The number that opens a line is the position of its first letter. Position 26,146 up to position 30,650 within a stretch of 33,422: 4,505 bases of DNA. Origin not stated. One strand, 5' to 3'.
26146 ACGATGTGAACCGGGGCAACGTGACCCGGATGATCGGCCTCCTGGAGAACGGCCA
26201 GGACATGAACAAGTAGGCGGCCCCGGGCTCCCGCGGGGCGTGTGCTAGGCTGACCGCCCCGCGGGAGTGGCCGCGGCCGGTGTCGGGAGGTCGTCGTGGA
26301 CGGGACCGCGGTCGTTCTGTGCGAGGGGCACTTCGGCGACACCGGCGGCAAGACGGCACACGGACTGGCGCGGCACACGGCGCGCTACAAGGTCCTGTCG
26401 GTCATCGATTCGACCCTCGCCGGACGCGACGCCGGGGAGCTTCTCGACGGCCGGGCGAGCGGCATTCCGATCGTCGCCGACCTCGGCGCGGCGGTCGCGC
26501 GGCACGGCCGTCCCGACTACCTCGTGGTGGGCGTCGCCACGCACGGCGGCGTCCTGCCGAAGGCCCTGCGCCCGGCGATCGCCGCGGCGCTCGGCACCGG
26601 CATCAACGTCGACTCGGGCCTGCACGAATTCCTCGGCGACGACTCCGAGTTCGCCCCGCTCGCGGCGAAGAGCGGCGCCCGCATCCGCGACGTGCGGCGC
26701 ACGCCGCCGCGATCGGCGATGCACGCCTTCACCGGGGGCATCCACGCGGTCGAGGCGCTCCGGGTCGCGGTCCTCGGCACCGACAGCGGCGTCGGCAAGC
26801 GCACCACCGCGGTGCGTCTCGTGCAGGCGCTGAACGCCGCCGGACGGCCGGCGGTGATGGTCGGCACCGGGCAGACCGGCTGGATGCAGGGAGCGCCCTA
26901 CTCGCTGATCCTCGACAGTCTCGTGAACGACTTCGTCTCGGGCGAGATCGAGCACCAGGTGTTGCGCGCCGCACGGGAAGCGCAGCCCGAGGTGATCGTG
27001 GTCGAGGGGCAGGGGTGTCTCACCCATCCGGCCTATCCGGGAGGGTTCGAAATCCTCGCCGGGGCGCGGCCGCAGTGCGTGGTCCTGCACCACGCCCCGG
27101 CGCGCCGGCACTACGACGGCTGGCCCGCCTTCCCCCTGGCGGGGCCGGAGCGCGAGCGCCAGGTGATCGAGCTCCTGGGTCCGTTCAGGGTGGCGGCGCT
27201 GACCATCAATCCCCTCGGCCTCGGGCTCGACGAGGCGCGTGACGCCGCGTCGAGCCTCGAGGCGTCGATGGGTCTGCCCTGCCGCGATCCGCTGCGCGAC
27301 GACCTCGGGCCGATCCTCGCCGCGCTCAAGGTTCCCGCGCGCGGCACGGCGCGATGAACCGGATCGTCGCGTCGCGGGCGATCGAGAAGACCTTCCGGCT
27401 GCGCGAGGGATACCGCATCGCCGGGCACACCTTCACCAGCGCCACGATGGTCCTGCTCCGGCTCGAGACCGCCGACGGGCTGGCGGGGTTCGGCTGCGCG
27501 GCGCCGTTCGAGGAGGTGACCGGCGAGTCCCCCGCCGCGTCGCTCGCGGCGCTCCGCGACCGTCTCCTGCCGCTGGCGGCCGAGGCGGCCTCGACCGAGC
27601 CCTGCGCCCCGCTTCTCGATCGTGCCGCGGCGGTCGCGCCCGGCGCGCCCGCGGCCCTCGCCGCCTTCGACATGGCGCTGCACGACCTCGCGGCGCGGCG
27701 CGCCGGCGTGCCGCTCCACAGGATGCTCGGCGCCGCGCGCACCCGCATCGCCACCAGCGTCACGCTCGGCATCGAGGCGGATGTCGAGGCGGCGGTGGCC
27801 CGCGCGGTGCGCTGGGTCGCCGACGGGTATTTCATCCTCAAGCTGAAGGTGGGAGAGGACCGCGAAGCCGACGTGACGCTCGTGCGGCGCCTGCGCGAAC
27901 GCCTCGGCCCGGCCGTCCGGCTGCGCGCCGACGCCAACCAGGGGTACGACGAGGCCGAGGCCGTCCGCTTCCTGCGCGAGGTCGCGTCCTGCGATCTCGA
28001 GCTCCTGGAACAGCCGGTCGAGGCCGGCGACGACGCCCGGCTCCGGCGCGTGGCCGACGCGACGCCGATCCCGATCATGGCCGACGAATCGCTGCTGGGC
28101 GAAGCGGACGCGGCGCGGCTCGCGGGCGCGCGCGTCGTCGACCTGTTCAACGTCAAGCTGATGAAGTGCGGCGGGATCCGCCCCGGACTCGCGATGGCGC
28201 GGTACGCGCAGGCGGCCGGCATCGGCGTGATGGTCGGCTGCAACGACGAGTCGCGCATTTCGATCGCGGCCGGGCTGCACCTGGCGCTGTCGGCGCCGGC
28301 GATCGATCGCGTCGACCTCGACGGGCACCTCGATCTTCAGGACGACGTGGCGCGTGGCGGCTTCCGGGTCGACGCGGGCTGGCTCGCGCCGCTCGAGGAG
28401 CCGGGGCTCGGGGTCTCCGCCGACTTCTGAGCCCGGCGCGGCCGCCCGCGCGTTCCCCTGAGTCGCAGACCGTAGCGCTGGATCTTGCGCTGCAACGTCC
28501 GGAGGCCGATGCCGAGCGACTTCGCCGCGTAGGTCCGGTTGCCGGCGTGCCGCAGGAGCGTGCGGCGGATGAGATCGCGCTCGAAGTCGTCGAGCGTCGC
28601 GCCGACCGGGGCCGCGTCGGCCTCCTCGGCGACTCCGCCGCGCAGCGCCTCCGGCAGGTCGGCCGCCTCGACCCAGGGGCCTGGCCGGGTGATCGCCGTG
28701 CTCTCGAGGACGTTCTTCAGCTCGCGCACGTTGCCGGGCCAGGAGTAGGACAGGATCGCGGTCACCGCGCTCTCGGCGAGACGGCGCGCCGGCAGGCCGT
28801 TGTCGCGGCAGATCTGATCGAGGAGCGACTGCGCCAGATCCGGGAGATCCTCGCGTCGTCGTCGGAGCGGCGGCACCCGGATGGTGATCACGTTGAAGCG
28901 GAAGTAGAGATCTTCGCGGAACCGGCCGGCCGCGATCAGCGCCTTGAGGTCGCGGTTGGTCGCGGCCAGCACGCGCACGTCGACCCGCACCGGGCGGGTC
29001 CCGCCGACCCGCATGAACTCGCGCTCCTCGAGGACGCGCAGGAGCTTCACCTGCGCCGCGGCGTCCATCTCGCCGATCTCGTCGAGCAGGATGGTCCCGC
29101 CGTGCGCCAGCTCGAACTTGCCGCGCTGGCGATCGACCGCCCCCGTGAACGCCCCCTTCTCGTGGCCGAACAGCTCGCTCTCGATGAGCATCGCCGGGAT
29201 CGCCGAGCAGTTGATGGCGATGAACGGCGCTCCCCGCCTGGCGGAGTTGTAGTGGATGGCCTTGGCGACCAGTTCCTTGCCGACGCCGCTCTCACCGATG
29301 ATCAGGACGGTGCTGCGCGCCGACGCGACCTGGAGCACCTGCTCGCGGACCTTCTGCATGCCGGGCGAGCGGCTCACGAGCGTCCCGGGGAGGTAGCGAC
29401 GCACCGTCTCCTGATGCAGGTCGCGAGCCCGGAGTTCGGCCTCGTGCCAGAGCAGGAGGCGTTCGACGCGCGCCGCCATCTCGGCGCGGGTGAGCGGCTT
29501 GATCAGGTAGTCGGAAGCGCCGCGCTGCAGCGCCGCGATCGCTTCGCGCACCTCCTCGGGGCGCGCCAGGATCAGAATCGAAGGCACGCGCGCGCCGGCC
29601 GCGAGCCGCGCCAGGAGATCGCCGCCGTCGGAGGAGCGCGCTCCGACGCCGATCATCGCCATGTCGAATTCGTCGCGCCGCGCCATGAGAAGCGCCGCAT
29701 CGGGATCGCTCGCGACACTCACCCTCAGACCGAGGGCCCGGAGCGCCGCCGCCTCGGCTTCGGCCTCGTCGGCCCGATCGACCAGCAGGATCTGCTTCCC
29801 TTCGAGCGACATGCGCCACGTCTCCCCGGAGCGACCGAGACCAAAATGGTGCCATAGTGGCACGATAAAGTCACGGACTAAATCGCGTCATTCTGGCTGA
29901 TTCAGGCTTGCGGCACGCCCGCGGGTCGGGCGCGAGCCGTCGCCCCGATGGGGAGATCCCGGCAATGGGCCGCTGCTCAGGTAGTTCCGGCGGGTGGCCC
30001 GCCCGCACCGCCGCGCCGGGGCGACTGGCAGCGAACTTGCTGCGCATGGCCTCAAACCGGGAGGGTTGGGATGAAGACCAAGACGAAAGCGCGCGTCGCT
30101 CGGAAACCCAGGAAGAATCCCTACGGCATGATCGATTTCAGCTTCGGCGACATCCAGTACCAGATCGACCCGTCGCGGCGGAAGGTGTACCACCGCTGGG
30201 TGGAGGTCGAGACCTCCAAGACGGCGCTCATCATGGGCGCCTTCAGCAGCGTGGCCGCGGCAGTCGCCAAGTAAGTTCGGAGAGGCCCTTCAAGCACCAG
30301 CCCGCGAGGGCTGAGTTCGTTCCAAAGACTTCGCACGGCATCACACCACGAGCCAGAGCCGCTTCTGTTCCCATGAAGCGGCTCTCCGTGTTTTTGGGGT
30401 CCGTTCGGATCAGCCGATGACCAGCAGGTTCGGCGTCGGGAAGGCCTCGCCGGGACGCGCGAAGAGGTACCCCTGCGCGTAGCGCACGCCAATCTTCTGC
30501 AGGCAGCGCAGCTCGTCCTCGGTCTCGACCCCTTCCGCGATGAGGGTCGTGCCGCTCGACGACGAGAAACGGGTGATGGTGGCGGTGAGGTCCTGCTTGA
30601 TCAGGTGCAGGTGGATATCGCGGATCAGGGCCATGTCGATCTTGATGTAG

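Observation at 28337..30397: Self-contained sigma-54 module: pseudo-receiver activator, palindromic site, near-consensus -24/-12 promoter and an unrecognisable 67-aa protein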

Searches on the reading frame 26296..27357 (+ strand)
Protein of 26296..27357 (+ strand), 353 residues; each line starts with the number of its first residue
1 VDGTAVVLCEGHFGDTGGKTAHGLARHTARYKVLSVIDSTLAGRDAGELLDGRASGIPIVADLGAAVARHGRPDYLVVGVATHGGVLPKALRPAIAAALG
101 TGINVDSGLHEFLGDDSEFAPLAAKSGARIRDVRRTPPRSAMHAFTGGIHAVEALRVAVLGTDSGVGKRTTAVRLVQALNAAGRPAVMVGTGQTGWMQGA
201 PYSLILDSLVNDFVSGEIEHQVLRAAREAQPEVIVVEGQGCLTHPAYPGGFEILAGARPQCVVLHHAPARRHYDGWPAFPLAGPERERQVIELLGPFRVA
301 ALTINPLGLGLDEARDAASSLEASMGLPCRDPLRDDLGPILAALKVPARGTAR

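Call 3: search_protein_families(library=pfam, proteins=[window:26296-27357:+], max_evalue=0.01)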
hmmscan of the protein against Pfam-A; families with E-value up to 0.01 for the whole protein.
window:26296-27357:+ (353 aa): 3 families
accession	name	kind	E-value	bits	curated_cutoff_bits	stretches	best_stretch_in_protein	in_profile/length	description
PF07755.17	DUF1611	-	1.3e-60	204.7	25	1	144-340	2-200/201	Domain of unknown function (DUF1611_C) P-loop domain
PF17396.8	DUF1611_N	-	6.8e-25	87.7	22.6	1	40-135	2-94/95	Domain of unknown function (DUF1611_N) Rossmann-like domain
PF01656.29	CbiA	-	0.0042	17.5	25.4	1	157-188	1-32/125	CobQ/CobB/MinD/ParA nucleotide binding domain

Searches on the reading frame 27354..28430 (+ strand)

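Call 3: search_protein_families(library=pfam, proteins=[window:27354-28430:+], max_evalue=0.01)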
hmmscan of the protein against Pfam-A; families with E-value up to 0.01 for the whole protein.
window:27354-28430:+ (358 aa): 3 families
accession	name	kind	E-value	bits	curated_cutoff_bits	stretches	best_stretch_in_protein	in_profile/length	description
PF13378.12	MR_MLE_C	-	4e-53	180.8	29.4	1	148-357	3-216/219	Enolase C-terminal domain-like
PF02746.21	MR_MLE_N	-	4.8e-14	53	22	1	15-126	12-117/117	Mandelate racemase / muconate lactonizing enzyme, N-terminal domain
PF07476.17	MAAL_C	-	0.00097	18.8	27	1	235-315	136-217/249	Methylaspartate ammonia-lyase C-terminus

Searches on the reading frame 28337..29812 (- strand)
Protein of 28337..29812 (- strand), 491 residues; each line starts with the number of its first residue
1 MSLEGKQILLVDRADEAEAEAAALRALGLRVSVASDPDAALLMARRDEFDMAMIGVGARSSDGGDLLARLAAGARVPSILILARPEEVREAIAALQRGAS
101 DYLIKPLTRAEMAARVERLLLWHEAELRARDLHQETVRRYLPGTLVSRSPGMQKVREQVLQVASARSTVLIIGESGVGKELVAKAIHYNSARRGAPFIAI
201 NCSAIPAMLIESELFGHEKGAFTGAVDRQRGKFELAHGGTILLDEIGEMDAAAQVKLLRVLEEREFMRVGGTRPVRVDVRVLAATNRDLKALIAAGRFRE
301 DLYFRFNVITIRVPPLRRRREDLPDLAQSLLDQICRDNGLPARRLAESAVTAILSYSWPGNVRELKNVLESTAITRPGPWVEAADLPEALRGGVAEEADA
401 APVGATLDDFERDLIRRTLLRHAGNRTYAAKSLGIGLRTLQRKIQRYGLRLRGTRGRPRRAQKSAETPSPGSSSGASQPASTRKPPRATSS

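Call 3: search_protein_families(library=pfam, proteins=[window:28337-29812:-], max_evalue=0.01)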
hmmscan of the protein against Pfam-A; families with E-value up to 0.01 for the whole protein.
window:28337-29812:- (491 aa): 14 families
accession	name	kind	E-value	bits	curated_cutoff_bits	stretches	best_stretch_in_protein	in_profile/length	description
PF00158.32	Sigma54_activat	-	2.8e-70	235.8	20.2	1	146-311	2-167/168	Sigma-54 interaction domain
PF14532.12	Sigma54_activ_2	-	5.8e-23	82.1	25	1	147-316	2-138/138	Sigma-54 interaction domain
PF25601.1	AAA_lid_14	-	1.1e-21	76.9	27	1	317-399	1-83/87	AAA+ ATPase lid domain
PF02954.25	HTH_8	-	7.2e-13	48.5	22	1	406-447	1-42/42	Bacterial regulatory protein, Fis family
PF00072.30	Response_reg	-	2.6e-10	40.9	30.2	1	17-116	11-110/111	Response regulator receiver domain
PF07728.20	AAA_5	-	5.8e-08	33.3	22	1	169-287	2-123/139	AAA domain (dynein-related subfamily)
PF00004.35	AAA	-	5.1e-06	27.4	21.2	1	169-304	1-129/131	ATPase family associated with various cellular activities (AAA)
PF18024.7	HTH_50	-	7.3e-05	22.8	27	1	407-449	8-49/50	Helix-turn-helix domain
PF13191.12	AAA_16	-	0.0001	23.3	32.6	1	145-257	2-116/167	AAA ATPase domain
PF01078.27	Mg_chelatase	-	0.00016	21.6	20.3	0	224-266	93-135/207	Magnesium chelatase, subunit ChlI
PF07724.20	AAA_2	-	0.0015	19.1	27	1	167-276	4-113/166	AAA domain (Cdc48 subfamily)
PF00493.29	MCM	-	0.0032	17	23.3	1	151-286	43-172/224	MCM P-loop domain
PF13245.12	AAA_19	-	0.0037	17.9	25.1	0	159-270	4-124/134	AAA domain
PF20720.3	nSTAND3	-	0.0047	17.1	27.2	1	157-200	8-51/155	Novel STAND NTPase 3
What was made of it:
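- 28337..29812 (-): Sigma-54 activator (bEBP), 491 aa: pseudo-receiver, AAA+ domain, Fis-type HTH and an Arg-rich tail. Pfam Response_reg, Sigma54_activat, AAA_lid_14 and HTH_8 (call 3).
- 28472..28597 (-): HTH_8 (Fis-type) DNA-binding domain. Call 3 (aa 406-447).
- Checked: The minus-strand CDS 28337..29812 (491 aa) hits Response_reg (40.9 bits), Sigma54_activat (2.8e-70), AAA_lid_14 and HTH_8 (call 3).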

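Call 4: search_protein_families(library=ncbifam, proteins=[window:28337-29812:-], max_evalue=0.1)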
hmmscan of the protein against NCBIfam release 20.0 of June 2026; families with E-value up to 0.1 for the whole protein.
window:28337-29812:- (491 aa): 90 families (the best 25 are shown)
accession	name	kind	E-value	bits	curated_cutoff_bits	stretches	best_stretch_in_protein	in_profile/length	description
NF008469.0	PRK11361.1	equivalog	2.6e-121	405.6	714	1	6-449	5-456/461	acetoacetate metabolism transcriptional regulator AtoC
TIGR01818.1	ntrC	equivalog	5e-112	375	558.6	2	22-391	16-382/463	nitrogen regulation protein NR(I)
TIGR01817.1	nifA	equivalog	5e-105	352.3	528.85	1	128-377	181-429/534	nif-specific transcriptional activator NifA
TIGR02915.1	PEP_resp_reg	equivalog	3.4e-104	349.2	502.6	1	30-450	22-445/445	PEP-CTERM-box response regulator transcription factor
NF050807.1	TransRegFlbDCaul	equivalog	8e-103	344.7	750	1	27-447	23-438/454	sigma-54-dependent transcriptional regulator FlbD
NF041552.1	TF_PrdR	equivalog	1.6e-98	330.5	795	1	144-448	268-577/577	sigma-54 dependent transcriptional regulator PrdR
NF007689.0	PRK10365.1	equivalog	4.9e-98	328.8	760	1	7-446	7-441/441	sigma-54-dependent response regulator transcription factor ZraR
NF003451.0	PRK05022.1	equivalog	3.3e-94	316.4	476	1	128-450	175-511/512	nitric oxide reductase transcriptional regulator NorR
NF051870.1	NAssimRespRegNtrX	equivalog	4.8e-93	312.5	600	1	7-448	3-451/452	nitrogen assimilation response regulator NtrX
NF038308.1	RNA_repair_RtcR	equivalog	3e-90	303.6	650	1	130-399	167-445/530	RNA repair transcriptional activator RtcR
NF008176.1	PRK10923.1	equivalog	2.5e-89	300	620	1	24-397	23-392/469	nitrogen regulation protein NR(I)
NF041946.1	LuxO_transreg_Vib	equivalog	1e-88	298.2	800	1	22-393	14-383/463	quorum-sensing sigma-54 dependent transcriptional regulator LuxO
NF011695.0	PRK15115.1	equivalog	3e-88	296.5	763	1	21-435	23-424/445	two-component system response regulator GlrR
TIGR02329.1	propionate_PrpR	equivalog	1.3e-87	294.7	499.2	1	61-445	149-525/526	propionate catabolism operon regulatory protein PrpR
NF049963.1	RespRegFlgRCampy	domain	2.5e-85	286.9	750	1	79-449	72-429/429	fla regulon two-component system response regulator FlgR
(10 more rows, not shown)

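Call 86: search_protein_families(library=padloc, proteins=[window:28337-29812:-], max_evalue=0.01)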
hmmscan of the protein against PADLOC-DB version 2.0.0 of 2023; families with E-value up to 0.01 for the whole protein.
window:28337-29812:- (491 aa): 6 families
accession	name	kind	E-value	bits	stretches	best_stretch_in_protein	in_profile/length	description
PDLC01995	RtcR_PspF2--CARF_AAA_HTH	-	2e-111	371.5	1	142-449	166-480/481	-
PDLC01994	RtcR_PspF1--CARF_AAA_HTH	-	6.3e-54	181.8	1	113-445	136-466/468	-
PDLC01993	RtcR--CARF_AAA_HTH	-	3.8e-49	165.5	1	133-370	170-416/523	-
PDLC04140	mad8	-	0.0019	15.8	1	165-309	26-116/314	mads_8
PDLC04055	PD-T4-6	-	0.0027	14.5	1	8-121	368-484/496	-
PDLC04606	PDC-M37B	-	0.007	13.6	1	169-263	177-270/390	-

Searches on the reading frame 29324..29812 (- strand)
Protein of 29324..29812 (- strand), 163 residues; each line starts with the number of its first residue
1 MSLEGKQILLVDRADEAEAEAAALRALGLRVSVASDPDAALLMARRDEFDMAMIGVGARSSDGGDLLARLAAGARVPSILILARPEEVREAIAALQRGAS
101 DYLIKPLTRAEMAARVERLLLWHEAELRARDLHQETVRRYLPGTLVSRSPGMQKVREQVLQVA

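Call 22: search_solved_structures(query=window:29408-29812:-, max_evalue=0.01, show_alignments=5)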
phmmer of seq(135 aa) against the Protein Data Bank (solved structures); distinct sequences matched with E-value up to 0.01: 134 (the best 60 are shown).
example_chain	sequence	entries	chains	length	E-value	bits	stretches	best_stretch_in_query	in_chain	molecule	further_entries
2wb4_A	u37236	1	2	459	3.8e-13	52.8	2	5-118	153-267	DIGUANYLATE CYCLASE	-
1w25_A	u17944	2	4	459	4.2e-13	52.7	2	5-118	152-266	STALKED-CELL DIFFERENTIATION CONTROLLING PROTEIN | RESPONSE REGULATOR PLED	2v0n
9g85_A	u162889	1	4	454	4.8e-13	52.5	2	5-118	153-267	Response regulator PleD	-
9g86_A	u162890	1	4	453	5.2e-13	52.4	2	5-118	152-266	Response regulator PleD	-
3q9s_A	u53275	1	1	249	1.8e-11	47.4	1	11-121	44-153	DNA-binding response regulator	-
4l85_A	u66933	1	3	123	1.7e-09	41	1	21-124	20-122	KDP operon transcriptional regulatory protein KdpE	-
1zh2_A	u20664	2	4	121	1.9e-09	40.9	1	21-123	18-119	KDP operon transcriptional regulatory protein kdpE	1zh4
4uhj_A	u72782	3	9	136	2.9e-09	40.3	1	7-129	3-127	TRANSCRIPTIONAL REGULATORY PROTEIN CPXR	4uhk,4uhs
2oqr_A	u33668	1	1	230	2.9e-09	40.3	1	9-120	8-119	Sensory transduction protein regX3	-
6lgq_D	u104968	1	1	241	3.3e-09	40.1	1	21-126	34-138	DNA-binding response regulator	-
5uic_A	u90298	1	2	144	3.4e-09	40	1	12-119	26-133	Two-component response regulator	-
4kfc_A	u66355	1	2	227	3.7e-09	39.9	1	21-126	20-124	KDP operon transcriptional regulatory protein KdpE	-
4kny_A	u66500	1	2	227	3.8e-09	39.9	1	21-126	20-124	KDP operon transcriptional regulatory protein KdpE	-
3nnn_A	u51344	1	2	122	4.4e-09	39.7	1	8-120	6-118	DNA BINDING RESPONSE REGULATOR D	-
3w9s_A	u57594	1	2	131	5.4e-09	39.4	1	33-125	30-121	OmpR family response regulator in two-component regulatory system with BasS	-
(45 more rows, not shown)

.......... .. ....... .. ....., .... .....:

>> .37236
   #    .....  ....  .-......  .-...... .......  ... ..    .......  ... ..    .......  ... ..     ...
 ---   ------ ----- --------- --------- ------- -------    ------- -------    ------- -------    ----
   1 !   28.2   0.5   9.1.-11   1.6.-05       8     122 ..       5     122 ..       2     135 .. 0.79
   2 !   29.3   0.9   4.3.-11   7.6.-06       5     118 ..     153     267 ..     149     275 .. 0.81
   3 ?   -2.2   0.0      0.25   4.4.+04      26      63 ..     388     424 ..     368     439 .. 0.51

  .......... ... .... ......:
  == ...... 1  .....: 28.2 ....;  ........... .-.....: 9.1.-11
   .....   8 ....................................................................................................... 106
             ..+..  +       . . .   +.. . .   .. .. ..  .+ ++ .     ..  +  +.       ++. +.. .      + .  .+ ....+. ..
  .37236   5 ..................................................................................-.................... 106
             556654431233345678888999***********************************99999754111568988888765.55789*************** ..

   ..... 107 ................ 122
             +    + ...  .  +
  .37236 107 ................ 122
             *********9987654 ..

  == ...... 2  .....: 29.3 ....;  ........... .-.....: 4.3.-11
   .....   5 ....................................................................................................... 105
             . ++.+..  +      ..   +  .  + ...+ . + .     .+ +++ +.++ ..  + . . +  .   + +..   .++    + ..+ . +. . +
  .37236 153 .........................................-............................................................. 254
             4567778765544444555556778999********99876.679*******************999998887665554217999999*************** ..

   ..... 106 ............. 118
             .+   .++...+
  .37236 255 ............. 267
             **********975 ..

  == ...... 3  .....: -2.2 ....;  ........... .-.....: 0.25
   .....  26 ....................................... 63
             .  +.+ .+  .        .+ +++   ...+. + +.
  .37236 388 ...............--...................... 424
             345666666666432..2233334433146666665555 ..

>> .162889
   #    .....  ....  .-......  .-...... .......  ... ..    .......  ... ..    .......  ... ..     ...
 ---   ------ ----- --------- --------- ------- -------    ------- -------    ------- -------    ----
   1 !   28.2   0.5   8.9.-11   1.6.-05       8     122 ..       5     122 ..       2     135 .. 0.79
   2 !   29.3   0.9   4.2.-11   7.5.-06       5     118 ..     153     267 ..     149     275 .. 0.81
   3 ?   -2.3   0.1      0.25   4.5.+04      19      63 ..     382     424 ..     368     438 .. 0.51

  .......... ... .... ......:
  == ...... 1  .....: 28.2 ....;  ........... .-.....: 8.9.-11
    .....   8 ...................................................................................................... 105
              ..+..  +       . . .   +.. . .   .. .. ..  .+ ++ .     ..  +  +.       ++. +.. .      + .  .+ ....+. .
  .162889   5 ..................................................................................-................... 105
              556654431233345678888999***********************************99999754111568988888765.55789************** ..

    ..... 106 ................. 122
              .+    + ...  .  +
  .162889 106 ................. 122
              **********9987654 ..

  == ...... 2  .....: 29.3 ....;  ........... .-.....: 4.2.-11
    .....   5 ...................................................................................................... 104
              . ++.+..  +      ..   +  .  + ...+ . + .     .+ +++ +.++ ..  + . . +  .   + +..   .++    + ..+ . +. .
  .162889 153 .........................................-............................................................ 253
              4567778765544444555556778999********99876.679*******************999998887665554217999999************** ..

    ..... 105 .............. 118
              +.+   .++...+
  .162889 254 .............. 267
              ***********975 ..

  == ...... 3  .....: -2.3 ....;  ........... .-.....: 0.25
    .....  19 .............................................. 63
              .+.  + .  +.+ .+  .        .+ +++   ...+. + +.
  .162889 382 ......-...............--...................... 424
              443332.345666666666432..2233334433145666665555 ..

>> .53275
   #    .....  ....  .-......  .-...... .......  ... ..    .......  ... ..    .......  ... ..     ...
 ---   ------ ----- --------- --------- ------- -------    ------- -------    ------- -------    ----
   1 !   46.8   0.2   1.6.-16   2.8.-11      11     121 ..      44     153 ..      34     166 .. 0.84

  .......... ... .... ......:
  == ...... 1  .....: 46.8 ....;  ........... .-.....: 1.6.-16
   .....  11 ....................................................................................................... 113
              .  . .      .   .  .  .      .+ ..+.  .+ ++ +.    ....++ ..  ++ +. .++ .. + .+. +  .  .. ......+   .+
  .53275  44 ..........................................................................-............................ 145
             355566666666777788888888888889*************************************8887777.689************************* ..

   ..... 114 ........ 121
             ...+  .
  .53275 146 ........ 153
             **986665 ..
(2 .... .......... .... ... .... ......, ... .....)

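Call 102: find_homologous_proteins(query=window:29324-29812:-, max_evalue=0.00001)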
Query seq(163 aa) (163 aa): 9 proteins with E <= 0.00001 among 4688 candidates.
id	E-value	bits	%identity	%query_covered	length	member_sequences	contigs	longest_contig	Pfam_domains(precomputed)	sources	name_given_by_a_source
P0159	1.7e-66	240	86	86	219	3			PF00158.33,PF14532.13,PF00072.31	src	-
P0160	1.1e-46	176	63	92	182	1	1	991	PF00072.31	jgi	jgi:DNA-binding response OmpR family regulator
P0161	4.8e-41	158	65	82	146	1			PF00072.31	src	-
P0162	6.4e-40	154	62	87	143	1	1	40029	PF00072.31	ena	-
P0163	9.5e-22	95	80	40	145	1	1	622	PF02687.28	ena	-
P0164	1.1e-20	92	91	35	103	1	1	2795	-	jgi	-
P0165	5.5e-6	44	33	82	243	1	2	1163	PF00486.35,PF00072.31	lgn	-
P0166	6.2e-6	44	36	63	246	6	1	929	PF00486.35,PF00072.31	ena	-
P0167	7.8e-6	44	33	69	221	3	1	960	PF00486.35,PF00072.31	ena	-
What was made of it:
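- Tried and rejected: The word-indexed search with the receiver plus linker returned only 9 hits, mostly fragments, so this test failed (call 102).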

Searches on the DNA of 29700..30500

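Call 65: search_rna_families(source=window, start=29700, end=30500, threshold=evalue, max_evalue=1)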
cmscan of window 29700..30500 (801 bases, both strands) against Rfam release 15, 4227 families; matches with E-value up to 1: 0.
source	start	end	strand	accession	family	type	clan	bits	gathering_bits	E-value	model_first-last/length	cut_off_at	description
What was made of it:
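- There is no Rfam family (call 65).
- Tried and rejected: A permissive scan of 29700-30500 found nothing (call 65).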
